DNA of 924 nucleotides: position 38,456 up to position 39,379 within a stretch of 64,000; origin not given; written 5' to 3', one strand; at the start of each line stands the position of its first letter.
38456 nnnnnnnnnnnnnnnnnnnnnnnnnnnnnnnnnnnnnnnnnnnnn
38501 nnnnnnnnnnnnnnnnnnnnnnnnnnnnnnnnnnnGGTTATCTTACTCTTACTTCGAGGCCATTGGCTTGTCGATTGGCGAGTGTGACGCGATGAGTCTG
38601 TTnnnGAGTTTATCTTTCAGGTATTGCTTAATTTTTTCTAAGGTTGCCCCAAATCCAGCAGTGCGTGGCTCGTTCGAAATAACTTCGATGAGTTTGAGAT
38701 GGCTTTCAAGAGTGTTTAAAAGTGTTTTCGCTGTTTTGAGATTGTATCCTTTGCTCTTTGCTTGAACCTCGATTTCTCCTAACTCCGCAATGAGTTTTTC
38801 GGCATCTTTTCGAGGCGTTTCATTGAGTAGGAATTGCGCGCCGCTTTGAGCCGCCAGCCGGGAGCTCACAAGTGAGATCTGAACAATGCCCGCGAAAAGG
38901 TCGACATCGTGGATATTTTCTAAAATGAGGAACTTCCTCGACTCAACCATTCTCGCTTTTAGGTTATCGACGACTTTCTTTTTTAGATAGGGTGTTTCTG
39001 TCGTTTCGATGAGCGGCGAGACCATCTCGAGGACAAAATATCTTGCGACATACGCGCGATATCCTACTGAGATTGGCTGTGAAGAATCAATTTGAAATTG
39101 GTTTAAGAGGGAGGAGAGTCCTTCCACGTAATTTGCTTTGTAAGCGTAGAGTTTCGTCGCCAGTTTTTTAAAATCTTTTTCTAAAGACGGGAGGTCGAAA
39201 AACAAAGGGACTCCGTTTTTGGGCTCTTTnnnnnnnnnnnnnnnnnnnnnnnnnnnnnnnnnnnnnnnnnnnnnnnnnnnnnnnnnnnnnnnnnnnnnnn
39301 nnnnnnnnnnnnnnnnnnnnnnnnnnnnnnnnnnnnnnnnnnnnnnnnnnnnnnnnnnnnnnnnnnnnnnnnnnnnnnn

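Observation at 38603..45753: Operon of four exported paralogs sharing a ~200-aa C-terminal helical module, led by a fifth exported helical protein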

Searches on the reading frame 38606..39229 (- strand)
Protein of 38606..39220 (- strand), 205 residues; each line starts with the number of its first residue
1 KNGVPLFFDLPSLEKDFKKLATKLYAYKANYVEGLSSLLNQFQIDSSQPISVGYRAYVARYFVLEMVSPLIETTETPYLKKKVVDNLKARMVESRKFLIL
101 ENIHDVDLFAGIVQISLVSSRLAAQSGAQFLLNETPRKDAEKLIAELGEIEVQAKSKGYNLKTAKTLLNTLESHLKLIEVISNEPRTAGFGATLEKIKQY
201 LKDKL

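Call 9: find_homologous_proteins(query=A2, max_evalue=0.001)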
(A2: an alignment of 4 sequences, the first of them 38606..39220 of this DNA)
Query A2 (4 sequences): 6321 candidates shared short words with the query, none scored E <= 0.001.

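Call 14: search_solved_structures(query=A2, max_evalue=10)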
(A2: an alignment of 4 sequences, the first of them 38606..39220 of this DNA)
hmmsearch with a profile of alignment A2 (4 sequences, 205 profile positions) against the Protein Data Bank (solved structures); distinct sequences matched with E-value up to 10: 2.
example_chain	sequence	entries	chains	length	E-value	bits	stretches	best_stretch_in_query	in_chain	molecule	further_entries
6tf9_QP1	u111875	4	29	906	0.32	13.8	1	135-186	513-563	Gamma-tubulin complex component 3 homolog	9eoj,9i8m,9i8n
9ijj_J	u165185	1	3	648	0.55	13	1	70-160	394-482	Cilia and flagella associated protein 99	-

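Call 18: predict_structure(alignment_id=A2)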
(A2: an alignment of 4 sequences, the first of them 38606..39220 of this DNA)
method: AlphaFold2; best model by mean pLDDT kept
length: 205 residues; sequences in the alignment: 4
mean_pLDDT: 84.9   pTM: 0.85
mean pLDDT of the five models: 84.9, 81.1, 79.3, 78.8, 72.1
residues with pLDDT >= 90: 84; 70-90: 94; 50-70: 24; < 50: 3
segments of 3 or more residues with pLDDT < 50: 1-3
pLDDT, mean of each block of 10 residues (from residue 1): 63 86 87 87 65 69 89 71 81 80 76 91 93 93 97 91 96 96 90 95 88
secondary structure, 60 per line:
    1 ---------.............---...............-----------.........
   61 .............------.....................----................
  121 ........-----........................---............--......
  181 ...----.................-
elements in order: H10-22 H26-40 H52-73 H80-100 H105-128 H134-157 H161-172 H175-183 H188-204

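Call 20: search_protein_representatives(alignment_id=A2)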
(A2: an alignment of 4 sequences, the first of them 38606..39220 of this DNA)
Query: 4 sequences, 205 profile positions. Proteins with E-value up to 0.001 (for the whole library): 57; up to 1e-10: 32; up to 1e-30: 13. The best 57 are listed.
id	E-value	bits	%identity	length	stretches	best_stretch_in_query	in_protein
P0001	1.4e-102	357.9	-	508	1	2-205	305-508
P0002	9.8e-102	355.2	-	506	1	3-205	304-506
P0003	3.3e-99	346.9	-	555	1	2-205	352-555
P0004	8.3e-81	286.8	-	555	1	2-205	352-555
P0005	4.1e-59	216.0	-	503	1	2-204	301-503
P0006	4.5e-52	193.0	-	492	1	3-204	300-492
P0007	3.0e-48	180.5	-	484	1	4-204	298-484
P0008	1.3e-39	152.3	-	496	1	4-204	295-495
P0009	5.1e-36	140.5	-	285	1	7-202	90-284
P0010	2.1e-35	138.6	-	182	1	24-205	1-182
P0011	1.3e-34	136.0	-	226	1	5-205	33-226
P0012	2.6e-34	135.0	-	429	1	3-204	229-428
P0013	1.2e-31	126.3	-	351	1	4-204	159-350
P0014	1.0e-23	100.4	-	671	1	3-198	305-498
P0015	8.1e-23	97.4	-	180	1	20-203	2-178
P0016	2.8e-22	95.7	-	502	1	8-204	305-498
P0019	3.5e-20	88.8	-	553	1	6-203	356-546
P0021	2.2e-17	79.7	-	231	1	3-204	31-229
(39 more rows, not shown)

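Call 22: fold_search(model_id=the predicted structure, library=pdb)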
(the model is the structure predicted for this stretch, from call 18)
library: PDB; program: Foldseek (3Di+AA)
matches with E <= 10: 131; with E <= 0.001: 0
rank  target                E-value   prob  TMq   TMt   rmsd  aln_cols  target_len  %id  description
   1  9k7z_0                1.1e+00  0.28  0.31  0.29  15.2       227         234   10  Cryo-EM structure of designed zinc-induced icosahedron Cage-i53-Zn1-HEHE-16 (released 2025-10-29)
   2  3kaw_B                1.1e+00  0.98  0.37  0.68   2.9        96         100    8  Crystal Structure of PA2107 PROTEIN from Pseudomonas aeruginosa, Northeast Structural Genomics Consortium Target PaR19 (released 2009-10-27)
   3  3kav_A                1.2e+00  0.89  0.33  0.58   4.2       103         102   13  Crystal Structure of THE MUTANT (L80M) PA2107 PROTEIN from Pseudomonas aeruginosa, Northeast Structural Genomics Conso (released 2009-10-27)
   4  1x91                  1.4e+00  0.77  0.34  0.43   5.9       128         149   12  Crystal structure of mutant form A of a pectin methylesterase inhibitor from Arabidopsis (released 2004-12-28)
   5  3kaw_A                1.6e+00  0.96  0.37  0.69   2.9        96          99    8  Crystal Structure of PA2107 PROTEIN from Pseudomonas aeruginosa, Northeast Structural Genomics Consortium Target PaR19 (released 2009-10-27)
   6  8r4m_B                1.6e+00  0.94  0.36  0.65   3.3        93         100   11  CSP1 M48L mutant with Iodide (released 2024-11-20)
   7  2yfb_B                1.8e+00  0.23  0.34  0.30  19.5       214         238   12  X-ray structure of McpS ligand binding domain in complex with succinate (released 2012-04-18)
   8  9k89_0                1.8e+00  0.18  0.31  0.26  14.5       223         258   11  Cryo-EM structure of designed zinc-induced icosahedron Cage-i53-Zn1-HEHE-6 (released 2025-10-29)
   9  8qkd                  2.1e+00  0.28  0.33  0.26  12.0       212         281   15  X-ray crystal structure of a de novo designed single-chain parallel coiled-coil alpha-helical barrel with 5 inner helice (released 2024-07-03)
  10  2yfb_A                2.5e+00  0.20  0.33  0.30  19.4       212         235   11  X-ray structure of McpS ligand binding domain in complex with succinate (released 2012-04-18)
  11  8fin_B                2.5e+00  0.18  0.28  0.30  10.6       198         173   12  Multi-state design of two-state switchable hinge proteins (released 2023-08-16)
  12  7rkc_B                2.5e+00  0.12  0.24  0.23  14.8       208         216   11  Computationally designed tunable C2 symmetric tandem repeat homodimer, D_3_633 (released 2022-05-18)
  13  5b02_B                2.5e+00  0.11  0.27  0.18  18.4       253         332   14  Structure of the prenyltransferase MoeN5 with a fusion protein tag of Sso7d (released 2016-03-23)
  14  1k62_A                2.5e+00  0.05  0.17  0.10  18.0       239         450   12  Crystal Structure of the Human Argininosuccinate Lyase Q286R Mutant (released 2002-02-01)
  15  8r4m_A                2.6e+00  0.84  0.36  0.60   3.6       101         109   11  CSP1 M48L mutant with Iodide (released 2024-11-20)
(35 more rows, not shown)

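Call 31: find_related_loci(query=A2, collection=genome_contigs, flank=10000)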
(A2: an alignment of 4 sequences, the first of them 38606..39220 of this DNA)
Query A2 (205 aa) in genome_contigs; peptide patterns used: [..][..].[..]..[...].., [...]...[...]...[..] (x = any residue, [..] = any of these).
421 stretches matched a pattern, but none encodes a relative of the query by tblastn (E <= 1e-3).

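Call 33: list_cluster_members(proteins=[P0001, P0004, P0005, P0006, P0007, P0008, P0014, P0016, P0019, P0021])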
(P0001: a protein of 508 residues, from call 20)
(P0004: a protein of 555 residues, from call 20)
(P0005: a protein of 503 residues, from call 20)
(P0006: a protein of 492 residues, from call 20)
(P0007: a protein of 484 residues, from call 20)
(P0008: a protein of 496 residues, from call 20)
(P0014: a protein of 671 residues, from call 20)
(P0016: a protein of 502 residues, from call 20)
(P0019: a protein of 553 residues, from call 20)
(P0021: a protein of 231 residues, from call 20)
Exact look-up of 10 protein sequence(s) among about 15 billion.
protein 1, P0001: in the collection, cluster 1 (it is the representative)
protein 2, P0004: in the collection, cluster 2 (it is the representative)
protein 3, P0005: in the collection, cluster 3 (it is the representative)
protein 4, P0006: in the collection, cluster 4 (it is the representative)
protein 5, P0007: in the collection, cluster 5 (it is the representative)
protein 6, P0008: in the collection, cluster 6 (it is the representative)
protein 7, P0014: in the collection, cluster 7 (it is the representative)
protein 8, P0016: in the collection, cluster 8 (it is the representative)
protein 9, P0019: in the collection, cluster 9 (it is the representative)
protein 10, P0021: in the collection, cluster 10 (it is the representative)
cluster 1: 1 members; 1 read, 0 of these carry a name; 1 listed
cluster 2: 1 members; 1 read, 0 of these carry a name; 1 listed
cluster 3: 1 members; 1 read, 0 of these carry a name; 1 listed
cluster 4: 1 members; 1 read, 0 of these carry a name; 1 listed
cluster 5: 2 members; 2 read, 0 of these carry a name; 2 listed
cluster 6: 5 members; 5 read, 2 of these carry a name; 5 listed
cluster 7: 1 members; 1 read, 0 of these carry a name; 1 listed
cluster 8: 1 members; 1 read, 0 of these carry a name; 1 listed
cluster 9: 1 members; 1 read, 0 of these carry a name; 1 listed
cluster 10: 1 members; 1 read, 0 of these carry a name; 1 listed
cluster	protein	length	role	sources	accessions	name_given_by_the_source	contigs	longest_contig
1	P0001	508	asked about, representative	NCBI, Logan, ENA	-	-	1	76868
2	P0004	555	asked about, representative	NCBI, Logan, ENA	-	-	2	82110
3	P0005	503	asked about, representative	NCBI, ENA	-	-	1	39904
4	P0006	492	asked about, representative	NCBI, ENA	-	-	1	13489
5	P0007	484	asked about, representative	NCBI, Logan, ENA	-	-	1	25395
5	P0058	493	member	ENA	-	-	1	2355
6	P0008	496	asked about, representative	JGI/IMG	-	-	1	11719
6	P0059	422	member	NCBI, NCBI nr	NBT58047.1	hypothetical protein EBT16_04605 [bacterium] | hypothetical protein [bacterium]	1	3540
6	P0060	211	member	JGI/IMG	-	hypothetical protein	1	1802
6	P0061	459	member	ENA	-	-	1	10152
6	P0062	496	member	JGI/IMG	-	-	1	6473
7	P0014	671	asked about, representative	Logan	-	-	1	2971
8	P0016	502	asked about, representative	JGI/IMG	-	-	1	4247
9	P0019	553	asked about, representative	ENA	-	-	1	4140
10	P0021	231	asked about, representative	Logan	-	-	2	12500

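Call 34: find_encoding_contigs(protein=P0004, flank=10000, max_places=4)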
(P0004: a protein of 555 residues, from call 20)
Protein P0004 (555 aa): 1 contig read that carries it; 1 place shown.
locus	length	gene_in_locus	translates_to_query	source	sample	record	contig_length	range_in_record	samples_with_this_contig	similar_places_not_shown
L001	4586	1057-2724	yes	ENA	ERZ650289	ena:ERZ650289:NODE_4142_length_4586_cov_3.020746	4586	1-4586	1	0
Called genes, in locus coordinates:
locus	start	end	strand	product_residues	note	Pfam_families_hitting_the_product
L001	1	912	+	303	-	?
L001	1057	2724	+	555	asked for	-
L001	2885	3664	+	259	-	PF04542:Sigma70_r2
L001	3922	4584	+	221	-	?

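Call 35: find_encoding_contigs(protein=P0005, flank=10000, max_places=4)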
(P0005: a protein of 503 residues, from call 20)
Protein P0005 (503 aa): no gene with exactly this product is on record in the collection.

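Call 36: find_encoding_contigs(protein=P0007, flank=10000, max_places=4)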
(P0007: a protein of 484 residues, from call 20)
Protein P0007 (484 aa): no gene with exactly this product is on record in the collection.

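Call 37: find_encoding_contigs(protein=P0006, flank=10000, max_places=4)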
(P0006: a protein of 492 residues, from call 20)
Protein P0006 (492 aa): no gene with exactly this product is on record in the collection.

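Call 38: find_encoding_contigs(protein=P0008, flank=10000, max_places=4)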
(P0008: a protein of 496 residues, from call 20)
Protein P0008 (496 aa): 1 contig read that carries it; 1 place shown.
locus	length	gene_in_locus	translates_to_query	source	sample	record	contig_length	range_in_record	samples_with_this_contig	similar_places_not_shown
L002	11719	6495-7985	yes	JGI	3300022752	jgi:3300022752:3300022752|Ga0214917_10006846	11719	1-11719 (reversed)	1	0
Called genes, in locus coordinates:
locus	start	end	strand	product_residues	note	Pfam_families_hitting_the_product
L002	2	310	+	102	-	?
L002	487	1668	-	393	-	PF13173:AAA_14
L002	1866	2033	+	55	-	-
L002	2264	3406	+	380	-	-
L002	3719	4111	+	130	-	PF07508:Recombinase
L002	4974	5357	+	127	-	-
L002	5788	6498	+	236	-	-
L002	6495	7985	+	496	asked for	PF00415:RCC1 (faint), PF25390:WD40_RLD, PF13540:RCC1_2, PF25390:WD40_RLD, PF13540:RCC1_2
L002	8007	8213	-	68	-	-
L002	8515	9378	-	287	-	PF18014:Acetyltransf_18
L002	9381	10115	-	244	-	PF09365:DUF2461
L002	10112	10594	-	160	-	-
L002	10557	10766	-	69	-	-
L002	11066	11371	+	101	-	PF07508:Recombinase (weak)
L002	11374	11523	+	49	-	-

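Call 39: find_encoding_contigs(protein=P0021, flank=10000, max_places=4)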
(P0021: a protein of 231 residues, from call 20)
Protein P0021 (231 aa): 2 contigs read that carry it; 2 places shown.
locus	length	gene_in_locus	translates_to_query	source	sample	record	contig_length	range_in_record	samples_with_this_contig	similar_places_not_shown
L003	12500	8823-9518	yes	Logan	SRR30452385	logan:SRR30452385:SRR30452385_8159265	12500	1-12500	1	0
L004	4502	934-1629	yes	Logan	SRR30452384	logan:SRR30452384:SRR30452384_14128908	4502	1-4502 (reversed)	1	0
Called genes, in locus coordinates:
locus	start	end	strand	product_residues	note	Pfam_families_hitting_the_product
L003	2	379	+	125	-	?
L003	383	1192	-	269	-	PF14394:DUF4423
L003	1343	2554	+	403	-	PF00413:Peptidase_M10 (faint)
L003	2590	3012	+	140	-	-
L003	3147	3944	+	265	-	-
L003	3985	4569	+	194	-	-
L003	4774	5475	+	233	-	-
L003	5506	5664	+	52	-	-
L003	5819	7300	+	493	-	PF00415:RCC1 (faint), PF13540:RCC1_2, PF25390:WD40_RLD, PF13540:RCC1_2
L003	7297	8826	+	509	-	PF25390:WD40_RLD, PF13540:RCC1_2 (weak)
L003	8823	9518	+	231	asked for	-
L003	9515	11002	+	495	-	PF25390:WD40_RLD, PF13540:RCC1_2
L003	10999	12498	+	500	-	?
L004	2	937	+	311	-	?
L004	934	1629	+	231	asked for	-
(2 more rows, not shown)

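Call 63: search_solved_structures(query=A3, max_evalue=10)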
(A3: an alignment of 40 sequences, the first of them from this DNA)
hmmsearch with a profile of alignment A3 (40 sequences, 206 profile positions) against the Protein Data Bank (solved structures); distinct sequences matched with E-value up to 10: 2.
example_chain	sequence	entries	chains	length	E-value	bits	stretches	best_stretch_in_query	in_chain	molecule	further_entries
3jqh_A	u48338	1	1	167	0.17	14.6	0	136-191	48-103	C-type lectin domain family 4 member M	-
6hsy_A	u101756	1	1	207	0.18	14.5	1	137-177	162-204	Toluene tolerance protein Ttg2D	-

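Call 86: search_protein_families(library=phrogs, proteins=[window:38606-39220:-], max_evalue=0.01)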
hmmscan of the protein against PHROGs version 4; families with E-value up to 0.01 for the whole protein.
window:38606-39220:- (205 aa): 0 families

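Call 89: fold_search(model_id=the predicted structure, library=viral)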
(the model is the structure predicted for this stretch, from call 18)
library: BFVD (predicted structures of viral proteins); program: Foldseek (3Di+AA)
matches with E <= 10: 158; with E <= 0.001: 0
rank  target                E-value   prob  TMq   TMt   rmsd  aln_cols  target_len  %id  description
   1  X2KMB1                3.2e-01  0.28  0.25  0.09  15.4       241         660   12  Tape measure domain protein [Enterococcus phage AUEF3]
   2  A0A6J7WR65            7.0e-01  0.23  0.29  0.24  18.1       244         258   13  Uncharacterized protein [uncultured Caudovirales phage]
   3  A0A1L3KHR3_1          7.3e-01  0.30  0.32  0.09  17.2       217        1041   10  (no name in the UniProt tables at hand)
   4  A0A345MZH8            8.0e-01  0.33  0.31  0.26  29.7       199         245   13  (no name in the UniProt tables at hand)
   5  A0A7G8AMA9            8.7e-01  0.18  0.24  0.28  13.9       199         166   14  (no name in the UniProt tables at hand)
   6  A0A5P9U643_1          8.7e-01  0.08  0.14  0.04  21.5       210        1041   14  (no name in the UniProt tables at hand)
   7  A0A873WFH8            1.1e+00  0.41  0.26  0.37  14.1       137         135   12  (no name in the UniProt tables at hand)
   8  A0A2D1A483            1.2e+00  0.66  0.26  0.47   7.3       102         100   15  Helix-turn-helix DNA binding domain protein [Rhodococcus phage Trina]
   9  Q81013                1.6e+00  0.51  0.40  0.20  11.4       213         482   14  Latent membrane protein 2A [Cercopithecine herpesvirus 12]
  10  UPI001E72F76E         1.6e+00  0.03  0.13  0.10  25.5       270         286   12  (no name look-up for this kind of identifier)
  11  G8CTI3                1.7e+00  0.82  0.33  0.62   4.0        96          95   11  (no name in the UniProt tables at hand)
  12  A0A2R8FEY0            1.7e+00  0.21  0.33  0.31  12.5       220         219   16  Uncharacterized protein [Brazilian cedratvirus IHUMI]
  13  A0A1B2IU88            1.8e+00  0.05  0.19  0.09  21.0       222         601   11  ATPase-dependent protease [Ranavirus maximus]
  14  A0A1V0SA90            2.0e+00  0.13  0.27  0.20  15.3       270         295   10  Uncharacterized protein [Catovirus CTV1]
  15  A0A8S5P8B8            2.0e+00  0.05  0.17  0.09  17.6       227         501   13  Uncharacterized protein [Siphoviridae sp. ct8Hx23]
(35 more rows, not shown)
